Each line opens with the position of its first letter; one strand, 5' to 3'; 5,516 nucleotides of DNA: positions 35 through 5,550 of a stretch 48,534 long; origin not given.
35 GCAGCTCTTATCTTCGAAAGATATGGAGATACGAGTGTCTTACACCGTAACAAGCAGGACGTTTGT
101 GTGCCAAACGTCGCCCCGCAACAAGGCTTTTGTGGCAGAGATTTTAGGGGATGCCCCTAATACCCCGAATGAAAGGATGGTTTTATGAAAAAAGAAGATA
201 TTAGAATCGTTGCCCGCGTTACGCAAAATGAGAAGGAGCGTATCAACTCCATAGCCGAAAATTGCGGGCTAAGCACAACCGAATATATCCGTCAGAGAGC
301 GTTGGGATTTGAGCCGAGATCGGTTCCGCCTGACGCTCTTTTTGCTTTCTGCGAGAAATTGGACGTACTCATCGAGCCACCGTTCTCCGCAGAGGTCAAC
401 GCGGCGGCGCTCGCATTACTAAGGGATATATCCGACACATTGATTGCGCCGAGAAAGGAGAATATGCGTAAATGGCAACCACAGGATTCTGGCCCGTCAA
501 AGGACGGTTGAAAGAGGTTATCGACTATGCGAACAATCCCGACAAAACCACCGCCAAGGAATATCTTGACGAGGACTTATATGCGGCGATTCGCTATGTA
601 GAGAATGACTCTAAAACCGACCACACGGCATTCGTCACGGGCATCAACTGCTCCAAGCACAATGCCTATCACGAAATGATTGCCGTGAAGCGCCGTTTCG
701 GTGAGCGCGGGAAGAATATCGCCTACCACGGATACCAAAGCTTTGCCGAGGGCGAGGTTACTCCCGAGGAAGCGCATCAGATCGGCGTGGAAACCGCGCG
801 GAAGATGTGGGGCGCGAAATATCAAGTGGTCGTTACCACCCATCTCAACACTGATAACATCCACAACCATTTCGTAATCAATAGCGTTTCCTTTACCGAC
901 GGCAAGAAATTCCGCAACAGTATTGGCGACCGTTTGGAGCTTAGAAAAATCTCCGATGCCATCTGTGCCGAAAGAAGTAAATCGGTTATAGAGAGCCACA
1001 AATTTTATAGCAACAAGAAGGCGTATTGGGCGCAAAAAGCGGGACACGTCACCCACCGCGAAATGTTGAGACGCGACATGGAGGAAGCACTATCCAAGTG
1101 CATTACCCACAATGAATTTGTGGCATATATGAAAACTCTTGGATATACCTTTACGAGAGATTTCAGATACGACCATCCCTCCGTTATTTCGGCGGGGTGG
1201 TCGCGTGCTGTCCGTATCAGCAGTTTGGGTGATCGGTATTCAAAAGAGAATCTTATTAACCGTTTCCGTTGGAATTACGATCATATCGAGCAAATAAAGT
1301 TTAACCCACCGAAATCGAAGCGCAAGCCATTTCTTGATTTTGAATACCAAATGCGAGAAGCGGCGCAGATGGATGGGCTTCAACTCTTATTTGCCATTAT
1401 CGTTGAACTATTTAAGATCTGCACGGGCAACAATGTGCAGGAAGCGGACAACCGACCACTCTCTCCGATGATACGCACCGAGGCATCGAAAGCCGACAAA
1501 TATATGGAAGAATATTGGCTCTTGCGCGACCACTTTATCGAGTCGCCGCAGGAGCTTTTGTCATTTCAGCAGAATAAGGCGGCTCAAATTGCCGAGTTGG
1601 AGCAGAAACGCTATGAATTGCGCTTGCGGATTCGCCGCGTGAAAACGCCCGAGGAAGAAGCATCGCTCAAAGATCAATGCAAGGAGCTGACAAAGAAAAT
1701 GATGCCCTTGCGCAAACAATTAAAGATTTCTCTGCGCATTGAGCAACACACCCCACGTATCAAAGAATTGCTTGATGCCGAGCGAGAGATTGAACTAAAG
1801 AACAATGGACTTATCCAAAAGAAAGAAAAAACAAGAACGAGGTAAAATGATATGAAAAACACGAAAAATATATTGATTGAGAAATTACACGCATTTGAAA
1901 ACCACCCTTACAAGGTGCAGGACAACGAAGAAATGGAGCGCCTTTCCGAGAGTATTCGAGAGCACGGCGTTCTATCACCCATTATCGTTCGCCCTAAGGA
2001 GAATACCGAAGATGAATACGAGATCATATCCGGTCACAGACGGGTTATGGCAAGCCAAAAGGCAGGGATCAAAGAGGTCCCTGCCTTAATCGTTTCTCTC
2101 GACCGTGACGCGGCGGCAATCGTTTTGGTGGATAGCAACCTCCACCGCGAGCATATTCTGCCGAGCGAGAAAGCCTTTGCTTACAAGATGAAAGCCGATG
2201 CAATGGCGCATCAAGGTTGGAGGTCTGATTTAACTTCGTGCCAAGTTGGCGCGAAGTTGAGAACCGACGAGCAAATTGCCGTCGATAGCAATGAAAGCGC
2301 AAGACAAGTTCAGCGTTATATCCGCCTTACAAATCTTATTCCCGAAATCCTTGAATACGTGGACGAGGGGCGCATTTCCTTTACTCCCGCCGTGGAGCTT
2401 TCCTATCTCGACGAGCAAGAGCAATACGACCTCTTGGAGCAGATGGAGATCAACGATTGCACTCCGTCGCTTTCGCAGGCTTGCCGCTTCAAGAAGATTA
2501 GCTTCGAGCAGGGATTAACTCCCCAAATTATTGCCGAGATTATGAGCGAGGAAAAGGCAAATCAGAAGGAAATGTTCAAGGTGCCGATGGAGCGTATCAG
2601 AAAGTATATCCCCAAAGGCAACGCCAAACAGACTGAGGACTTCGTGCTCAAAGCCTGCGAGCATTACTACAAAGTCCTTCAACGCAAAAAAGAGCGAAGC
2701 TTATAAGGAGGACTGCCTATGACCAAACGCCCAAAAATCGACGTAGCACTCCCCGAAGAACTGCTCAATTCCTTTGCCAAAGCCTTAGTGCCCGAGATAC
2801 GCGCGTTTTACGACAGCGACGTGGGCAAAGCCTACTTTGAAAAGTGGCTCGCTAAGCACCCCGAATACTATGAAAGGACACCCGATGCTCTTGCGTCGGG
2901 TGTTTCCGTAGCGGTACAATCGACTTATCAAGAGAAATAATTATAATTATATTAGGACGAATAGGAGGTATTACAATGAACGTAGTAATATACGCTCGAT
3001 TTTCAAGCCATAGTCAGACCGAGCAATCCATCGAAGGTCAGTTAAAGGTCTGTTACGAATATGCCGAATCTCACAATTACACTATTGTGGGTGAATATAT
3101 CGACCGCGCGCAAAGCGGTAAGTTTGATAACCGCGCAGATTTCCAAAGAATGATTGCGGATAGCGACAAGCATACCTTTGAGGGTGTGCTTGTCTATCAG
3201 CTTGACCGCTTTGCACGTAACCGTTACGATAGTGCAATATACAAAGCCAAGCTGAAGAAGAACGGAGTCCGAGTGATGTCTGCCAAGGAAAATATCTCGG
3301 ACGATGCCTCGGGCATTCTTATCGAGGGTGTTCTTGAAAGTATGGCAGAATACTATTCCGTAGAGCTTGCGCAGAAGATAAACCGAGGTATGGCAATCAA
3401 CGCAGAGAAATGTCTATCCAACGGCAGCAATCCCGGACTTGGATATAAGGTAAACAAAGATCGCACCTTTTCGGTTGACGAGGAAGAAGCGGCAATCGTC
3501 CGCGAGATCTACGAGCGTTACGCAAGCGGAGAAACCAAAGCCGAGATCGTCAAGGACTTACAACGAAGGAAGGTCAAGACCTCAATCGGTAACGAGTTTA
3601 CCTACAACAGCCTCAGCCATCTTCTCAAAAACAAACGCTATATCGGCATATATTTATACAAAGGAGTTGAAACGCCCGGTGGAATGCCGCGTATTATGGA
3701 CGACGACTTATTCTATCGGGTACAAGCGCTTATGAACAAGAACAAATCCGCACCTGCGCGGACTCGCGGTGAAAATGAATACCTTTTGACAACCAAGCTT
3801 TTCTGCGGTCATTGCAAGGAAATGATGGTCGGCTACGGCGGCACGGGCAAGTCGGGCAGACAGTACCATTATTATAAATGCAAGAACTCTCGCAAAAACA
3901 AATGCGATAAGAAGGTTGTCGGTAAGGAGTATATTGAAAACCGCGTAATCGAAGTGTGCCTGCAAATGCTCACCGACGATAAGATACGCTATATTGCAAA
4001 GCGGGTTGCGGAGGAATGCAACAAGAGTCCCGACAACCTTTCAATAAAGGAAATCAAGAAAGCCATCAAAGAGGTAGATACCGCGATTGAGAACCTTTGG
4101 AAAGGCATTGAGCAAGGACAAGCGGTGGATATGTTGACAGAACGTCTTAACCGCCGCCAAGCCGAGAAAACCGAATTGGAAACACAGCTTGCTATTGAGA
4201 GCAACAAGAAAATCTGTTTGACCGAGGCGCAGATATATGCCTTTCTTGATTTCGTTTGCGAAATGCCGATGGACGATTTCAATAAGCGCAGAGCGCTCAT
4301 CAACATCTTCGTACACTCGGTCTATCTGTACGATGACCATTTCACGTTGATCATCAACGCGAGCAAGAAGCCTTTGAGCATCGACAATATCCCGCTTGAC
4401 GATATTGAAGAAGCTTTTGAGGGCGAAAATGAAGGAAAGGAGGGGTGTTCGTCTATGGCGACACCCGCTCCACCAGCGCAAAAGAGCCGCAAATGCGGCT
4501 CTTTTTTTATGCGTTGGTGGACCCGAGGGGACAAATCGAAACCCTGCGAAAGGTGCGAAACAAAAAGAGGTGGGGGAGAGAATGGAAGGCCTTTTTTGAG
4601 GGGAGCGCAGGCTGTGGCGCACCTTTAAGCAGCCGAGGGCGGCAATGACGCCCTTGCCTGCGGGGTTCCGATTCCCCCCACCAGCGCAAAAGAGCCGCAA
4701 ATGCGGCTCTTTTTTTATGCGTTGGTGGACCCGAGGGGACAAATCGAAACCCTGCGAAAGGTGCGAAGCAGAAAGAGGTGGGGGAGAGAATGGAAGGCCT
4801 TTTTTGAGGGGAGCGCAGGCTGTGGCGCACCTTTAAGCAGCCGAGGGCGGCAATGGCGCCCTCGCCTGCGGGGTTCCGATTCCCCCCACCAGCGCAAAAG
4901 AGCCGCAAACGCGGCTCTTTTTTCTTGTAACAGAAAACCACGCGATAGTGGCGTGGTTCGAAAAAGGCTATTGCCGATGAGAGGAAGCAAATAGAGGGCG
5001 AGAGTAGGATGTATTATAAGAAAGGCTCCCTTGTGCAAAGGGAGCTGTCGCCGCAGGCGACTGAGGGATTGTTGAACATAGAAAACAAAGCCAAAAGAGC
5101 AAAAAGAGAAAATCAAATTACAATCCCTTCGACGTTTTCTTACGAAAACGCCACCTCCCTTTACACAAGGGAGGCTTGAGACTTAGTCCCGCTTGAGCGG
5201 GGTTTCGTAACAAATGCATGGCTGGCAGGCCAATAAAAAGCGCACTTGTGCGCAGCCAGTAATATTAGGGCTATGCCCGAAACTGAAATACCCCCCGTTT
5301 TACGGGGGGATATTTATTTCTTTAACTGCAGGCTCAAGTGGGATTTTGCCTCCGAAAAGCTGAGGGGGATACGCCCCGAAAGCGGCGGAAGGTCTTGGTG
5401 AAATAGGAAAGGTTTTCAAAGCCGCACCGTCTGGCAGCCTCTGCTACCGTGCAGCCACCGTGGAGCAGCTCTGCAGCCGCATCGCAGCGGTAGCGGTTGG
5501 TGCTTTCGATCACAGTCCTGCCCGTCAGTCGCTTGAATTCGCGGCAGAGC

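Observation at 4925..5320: Hairpin-rich ~395-nt non-coding element (copy A) whose paralog 15 kb away keeps its stems through compensatory substitutions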

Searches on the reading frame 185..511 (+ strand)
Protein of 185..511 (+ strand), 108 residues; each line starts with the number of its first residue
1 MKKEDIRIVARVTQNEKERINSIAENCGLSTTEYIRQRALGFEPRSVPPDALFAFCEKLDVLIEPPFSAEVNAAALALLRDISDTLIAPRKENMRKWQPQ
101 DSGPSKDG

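Call 73: search_protein_families(library=pfam, proteins=[window:185-511:+])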
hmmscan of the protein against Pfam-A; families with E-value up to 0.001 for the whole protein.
window:185-511:+ (108 aa): 1 family
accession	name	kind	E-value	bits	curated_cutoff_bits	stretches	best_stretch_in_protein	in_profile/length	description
PF21983.2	NikA-like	-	1.3e-13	51.3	27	1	3-51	2-50/72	Mobilization protein NikA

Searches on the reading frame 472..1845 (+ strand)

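Call 73: search_protein_families(library=pfam, proteins=[window:472-1845:+])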
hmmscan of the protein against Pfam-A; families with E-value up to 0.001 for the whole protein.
window:472-1845:+ (457 aa): 1 family
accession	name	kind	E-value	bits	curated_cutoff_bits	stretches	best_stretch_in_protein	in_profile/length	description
PF03432.20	Relaxase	-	9.5e-39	133.1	24.6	1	42-168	1-130/132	MobA/VirD2-like, nuclease domain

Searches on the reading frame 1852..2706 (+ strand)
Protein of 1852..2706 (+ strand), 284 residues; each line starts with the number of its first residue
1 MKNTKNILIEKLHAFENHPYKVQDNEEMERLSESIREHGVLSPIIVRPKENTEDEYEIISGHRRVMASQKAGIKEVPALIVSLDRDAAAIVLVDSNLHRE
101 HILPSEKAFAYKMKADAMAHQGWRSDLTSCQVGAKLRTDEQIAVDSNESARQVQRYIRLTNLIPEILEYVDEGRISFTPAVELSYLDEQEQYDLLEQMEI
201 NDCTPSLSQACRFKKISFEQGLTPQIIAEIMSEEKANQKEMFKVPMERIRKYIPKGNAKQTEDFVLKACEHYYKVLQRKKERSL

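Call 12: search_protein_families(library=pfam, proteins=[window:1852-2706:+])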
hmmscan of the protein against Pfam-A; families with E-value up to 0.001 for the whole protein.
window:1852-2706:+ (284 aa): 2 families
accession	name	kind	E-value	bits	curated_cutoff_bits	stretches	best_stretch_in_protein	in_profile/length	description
PF02195.25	ParB_N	-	3.5e-20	72.3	26.3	1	4-91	3-88/95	ParB N-terminal domain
PF17762.8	HTH_ParB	-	1.5e-05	25.5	22.6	1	138-198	22-83/102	ParB HTH domain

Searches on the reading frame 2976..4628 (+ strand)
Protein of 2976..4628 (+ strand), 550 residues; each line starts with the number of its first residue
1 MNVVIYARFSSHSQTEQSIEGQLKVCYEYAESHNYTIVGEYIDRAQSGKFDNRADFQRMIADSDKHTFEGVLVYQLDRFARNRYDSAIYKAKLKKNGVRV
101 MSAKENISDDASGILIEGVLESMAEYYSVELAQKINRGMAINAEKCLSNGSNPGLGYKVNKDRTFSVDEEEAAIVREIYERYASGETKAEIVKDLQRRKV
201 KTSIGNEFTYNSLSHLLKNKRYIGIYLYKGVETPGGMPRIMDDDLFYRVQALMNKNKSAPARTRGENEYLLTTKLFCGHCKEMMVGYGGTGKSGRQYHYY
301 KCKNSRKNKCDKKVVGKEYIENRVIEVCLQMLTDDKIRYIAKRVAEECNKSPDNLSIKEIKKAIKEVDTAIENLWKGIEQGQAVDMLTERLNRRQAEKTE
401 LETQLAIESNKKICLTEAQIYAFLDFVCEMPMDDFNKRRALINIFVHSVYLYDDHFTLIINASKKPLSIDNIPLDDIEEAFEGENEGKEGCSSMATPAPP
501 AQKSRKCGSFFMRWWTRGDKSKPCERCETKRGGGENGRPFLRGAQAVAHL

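Call 12: search_protein_families(library=pfam, proteins=[window:2976-4628:+])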
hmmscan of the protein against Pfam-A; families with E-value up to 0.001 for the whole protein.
window:2976-4628:+ (550 aa): 3 families
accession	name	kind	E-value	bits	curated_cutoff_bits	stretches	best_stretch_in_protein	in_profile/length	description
PF00239.26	Resolvase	-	1.1e-26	94.1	23.3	1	3-143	1-140/145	Resolvase, N terminal domain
PF07508.19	Recombinase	-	3.4e-18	66.2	21.1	1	169-256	1-102/102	Recombinase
PF13408.12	Zn_ribbon_recom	-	2e-08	34.9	25.3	1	270-328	1-57/58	Recombinase zinc beta ribbon domain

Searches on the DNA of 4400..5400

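Call 7: search_rna_families(source=window, start=4400, end=5400, threshold=evalue, max_evalue=10, show_alignments=2)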
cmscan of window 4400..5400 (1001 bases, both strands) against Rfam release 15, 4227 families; matches with E-value up to 10: 24.
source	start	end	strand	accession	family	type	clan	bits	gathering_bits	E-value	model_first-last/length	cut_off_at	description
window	4672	4743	+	RF04311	dauA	Cis-reg;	-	29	45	0.02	1-88/88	no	dauA ncRNA motif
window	5233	5346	-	RF01770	rimP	Cis-reg; leader;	-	24.1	47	0.22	1-102/102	no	Gammaprotebacteria rimP leader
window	4474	4560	-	RF02059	STnc50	Gene; sRNA;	-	21.1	55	0.92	1-84/84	no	Salmonella enterica sRNA STnc40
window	4682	4749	-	RF02059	STnc50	Gene; sRNA;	-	19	55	2.9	1-84/84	no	Salmonella enterica sRNA STnc40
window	5217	5322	+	RF01772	rnk_pseudo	Cis-reg; leader;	-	18.5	55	2.4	1-108/108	no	Pseudomonas rnk leader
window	4837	4921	+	RF01394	isrK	Gene; sRNA;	-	18.2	50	0.25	1-77/77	no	isrK Hfq binding RNA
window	4629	4713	+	RF01394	isrK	Gene; sRNA;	-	18.2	50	0.25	1-77/77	no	isrK Hfq binding RNA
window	4837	4869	+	RF03975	mir-5881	Gene; miRNA;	-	17.5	87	0.73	18-50/67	no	mir-5881 microRNA precursor family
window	4477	4513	+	RF02802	PyrR204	Gene; snRNA; snoRNA; HACA-box;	-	17.3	71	1.4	7-43/57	no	Pyrobaculum sRNA 204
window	4685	4721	+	RF02802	PyrR204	Gene; snRNA; snoRNA; HACA-box;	-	17.3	71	1.4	7-43/57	no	Pyrobaculum sRNA 204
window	4896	4957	-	RF01394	isrK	Gene; sRNA;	-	16.8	50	0.57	1-77/77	no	isrK Hfq binding RNA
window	4835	4928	-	RF02760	sR035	Gene; sRNA;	-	16.1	233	0.089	1-206/206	no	sR035 sRNA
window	4896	4958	-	RF02450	ncr1175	Gene; sRNA;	-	16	60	5.6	1-110/110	no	Bacillus sRNA ncr1175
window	4895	5042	-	RF00082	SraG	Gene; sRNA;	-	15.9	50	6.6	1-177/177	no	SraG RNA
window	4417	4617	+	RF02247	Six3os1_2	Gene; lncRNA;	-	15.4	80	3.1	1-217/217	no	Six3os1 conserved region 2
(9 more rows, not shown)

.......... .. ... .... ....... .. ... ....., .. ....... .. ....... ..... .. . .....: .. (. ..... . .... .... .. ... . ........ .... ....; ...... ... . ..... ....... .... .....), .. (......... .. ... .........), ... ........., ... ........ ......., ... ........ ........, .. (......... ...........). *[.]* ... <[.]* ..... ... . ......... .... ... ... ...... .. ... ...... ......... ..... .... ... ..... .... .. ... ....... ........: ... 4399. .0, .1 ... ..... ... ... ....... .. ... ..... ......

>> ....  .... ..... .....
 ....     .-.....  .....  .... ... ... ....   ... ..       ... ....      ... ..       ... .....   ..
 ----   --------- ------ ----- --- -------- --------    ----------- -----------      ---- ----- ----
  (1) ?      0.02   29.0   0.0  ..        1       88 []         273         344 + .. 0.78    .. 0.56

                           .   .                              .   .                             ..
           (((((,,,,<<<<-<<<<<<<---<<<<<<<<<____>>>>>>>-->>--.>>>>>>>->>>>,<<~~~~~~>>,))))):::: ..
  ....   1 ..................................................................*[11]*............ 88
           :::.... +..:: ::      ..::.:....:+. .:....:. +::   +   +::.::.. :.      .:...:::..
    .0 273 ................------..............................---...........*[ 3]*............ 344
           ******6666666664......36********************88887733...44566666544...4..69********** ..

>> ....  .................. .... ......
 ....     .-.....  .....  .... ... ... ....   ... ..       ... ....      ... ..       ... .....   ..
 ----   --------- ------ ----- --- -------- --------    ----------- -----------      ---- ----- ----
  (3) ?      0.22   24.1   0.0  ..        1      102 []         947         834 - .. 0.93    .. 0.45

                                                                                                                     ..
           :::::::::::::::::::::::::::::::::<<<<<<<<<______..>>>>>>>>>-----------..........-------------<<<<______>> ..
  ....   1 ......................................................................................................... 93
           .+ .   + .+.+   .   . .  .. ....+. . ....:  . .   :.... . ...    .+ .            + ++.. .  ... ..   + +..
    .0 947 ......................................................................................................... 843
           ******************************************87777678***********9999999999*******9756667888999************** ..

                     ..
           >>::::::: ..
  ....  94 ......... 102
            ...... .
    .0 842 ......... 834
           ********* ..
